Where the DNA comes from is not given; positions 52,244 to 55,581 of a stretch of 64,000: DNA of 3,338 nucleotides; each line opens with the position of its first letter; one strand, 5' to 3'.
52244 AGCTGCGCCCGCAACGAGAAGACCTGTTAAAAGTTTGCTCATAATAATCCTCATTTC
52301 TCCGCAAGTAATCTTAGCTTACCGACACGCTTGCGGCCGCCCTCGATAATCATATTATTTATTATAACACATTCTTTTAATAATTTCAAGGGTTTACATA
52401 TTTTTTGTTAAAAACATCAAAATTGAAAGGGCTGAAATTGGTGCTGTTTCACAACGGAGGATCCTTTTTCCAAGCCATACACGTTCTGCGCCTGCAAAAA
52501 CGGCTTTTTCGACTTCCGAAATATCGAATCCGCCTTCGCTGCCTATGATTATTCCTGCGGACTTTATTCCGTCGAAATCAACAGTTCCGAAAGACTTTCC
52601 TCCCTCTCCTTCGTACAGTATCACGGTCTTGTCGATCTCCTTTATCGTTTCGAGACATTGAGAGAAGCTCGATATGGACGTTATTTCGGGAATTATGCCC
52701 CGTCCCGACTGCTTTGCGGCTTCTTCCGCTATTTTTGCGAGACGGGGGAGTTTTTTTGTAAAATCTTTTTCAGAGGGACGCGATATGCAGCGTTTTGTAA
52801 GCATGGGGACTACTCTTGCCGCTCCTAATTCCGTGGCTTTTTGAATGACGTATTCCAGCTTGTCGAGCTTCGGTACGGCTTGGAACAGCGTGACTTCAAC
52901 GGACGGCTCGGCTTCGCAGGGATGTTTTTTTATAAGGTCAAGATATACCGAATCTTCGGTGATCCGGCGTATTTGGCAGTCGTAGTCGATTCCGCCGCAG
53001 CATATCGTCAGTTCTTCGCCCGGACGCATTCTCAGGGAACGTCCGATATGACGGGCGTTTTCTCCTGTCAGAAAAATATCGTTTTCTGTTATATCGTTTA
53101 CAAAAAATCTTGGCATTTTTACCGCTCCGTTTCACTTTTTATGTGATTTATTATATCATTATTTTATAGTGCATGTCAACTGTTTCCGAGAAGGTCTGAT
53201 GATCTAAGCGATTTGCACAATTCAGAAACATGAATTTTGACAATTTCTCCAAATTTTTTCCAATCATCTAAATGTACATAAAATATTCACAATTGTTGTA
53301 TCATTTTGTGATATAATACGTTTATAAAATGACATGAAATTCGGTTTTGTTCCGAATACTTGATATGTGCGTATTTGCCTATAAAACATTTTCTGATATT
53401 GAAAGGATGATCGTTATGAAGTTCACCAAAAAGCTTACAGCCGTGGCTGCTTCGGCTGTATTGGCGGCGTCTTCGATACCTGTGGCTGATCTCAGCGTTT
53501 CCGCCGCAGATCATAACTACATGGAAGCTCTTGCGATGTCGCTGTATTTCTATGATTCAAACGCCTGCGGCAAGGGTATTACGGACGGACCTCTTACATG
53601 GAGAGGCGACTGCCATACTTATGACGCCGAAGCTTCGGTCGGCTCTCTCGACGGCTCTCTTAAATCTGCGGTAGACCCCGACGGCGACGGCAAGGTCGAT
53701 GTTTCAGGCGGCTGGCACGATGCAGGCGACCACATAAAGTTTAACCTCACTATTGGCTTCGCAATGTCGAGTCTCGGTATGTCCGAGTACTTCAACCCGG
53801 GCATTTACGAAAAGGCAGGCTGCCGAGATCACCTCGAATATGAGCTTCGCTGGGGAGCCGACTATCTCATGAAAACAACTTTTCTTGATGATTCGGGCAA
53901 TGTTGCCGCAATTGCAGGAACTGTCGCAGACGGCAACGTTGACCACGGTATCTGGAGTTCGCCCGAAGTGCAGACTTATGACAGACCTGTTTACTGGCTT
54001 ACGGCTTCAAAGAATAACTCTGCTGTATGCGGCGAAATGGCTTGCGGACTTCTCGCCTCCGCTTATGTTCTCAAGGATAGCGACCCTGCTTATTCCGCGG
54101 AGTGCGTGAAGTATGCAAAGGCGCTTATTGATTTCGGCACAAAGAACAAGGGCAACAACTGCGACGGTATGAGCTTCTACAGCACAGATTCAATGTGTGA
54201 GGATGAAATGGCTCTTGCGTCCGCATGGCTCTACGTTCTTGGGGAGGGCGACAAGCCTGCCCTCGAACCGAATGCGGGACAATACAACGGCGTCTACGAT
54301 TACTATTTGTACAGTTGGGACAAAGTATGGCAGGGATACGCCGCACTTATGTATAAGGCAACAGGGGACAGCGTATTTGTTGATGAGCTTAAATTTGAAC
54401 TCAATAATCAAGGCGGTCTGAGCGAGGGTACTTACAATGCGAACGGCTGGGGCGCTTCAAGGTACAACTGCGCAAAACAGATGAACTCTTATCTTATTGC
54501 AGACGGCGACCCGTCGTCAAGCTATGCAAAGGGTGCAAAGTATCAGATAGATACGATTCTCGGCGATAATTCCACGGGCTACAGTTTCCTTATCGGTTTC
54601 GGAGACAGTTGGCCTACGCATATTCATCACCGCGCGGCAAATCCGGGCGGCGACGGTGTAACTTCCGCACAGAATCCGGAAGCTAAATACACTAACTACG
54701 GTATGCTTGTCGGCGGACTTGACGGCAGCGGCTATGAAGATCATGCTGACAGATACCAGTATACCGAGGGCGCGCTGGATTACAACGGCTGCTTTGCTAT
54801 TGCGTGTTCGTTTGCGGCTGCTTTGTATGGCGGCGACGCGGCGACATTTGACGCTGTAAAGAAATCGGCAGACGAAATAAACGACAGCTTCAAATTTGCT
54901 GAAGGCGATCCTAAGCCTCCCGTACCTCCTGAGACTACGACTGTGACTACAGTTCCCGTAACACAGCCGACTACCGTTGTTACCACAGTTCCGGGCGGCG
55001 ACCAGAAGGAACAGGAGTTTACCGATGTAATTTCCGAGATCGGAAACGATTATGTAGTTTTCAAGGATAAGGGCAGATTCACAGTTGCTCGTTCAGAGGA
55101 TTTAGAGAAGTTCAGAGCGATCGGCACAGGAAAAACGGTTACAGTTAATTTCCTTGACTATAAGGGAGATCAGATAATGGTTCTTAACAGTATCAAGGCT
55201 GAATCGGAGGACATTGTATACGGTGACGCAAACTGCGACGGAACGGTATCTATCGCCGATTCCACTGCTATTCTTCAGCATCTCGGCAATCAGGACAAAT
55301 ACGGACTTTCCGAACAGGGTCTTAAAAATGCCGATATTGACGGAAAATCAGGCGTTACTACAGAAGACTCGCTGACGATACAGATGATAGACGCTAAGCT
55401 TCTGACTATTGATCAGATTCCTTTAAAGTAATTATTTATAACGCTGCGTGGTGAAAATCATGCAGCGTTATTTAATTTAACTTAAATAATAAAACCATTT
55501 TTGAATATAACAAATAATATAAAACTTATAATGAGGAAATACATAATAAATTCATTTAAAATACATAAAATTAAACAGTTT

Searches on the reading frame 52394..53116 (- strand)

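Call 51: search_protein_families(library=pfam, proteins=[window:52394-53116:-], max_evalue=0.0001)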
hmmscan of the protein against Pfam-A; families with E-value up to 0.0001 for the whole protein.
window:52394-53116:- (240 aa): 2 families
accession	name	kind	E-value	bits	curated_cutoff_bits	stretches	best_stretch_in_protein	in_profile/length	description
PF04452.19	Methyltrans_RNA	-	1.5e-46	158.4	23.9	1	71-234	3-165/165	RNA methyltransferase domain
PF20260.4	PUA_4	-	7.3e-10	39.2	23.9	1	16-61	1-47/48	RNA methyltransferase PUA domain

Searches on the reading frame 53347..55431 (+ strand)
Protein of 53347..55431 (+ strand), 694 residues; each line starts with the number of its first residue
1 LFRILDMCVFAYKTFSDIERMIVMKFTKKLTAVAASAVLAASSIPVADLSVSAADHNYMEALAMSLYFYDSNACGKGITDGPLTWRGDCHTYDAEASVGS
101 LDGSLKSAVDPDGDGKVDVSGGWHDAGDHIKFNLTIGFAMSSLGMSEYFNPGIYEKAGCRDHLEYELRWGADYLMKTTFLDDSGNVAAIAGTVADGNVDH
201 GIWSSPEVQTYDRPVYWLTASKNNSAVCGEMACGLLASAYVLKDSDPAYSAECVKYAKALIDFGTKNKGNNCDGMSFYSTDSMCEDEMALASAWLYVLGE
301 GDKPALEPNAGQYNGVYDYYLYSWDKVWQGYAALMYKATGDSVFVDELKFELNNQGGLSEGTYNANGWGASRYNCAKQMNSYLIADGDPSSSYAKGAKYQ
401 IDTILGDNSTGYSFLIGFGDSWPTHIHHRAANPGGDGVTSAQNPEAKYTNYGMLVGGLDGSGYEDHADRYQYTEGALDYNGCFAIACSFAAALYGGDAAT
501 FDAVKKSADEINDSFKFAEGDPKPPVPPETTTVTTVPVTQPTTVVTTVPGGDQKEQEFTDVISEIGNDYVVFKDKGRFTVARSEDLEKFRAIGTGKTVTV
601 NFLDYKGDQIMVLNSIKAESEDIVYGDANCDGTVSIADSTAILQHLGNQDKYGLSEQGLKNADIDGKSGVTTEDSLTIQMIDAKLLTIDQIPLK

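Call 51: search_protein_families(library=pfam, proteins=[window:53347-55431:+], max_evalue=0.0001)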
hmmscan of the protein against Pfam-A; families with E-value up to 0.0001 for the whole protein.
window:53347-55431:+ (694 aa): 1 family
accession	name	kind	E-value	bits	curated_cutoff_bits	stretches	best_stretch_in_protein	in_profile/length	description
PF00759.25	Glyco_hydro_9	-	8.3e-88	296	27.7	1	58-486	1-443/444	Glycosyl hydrolase family 9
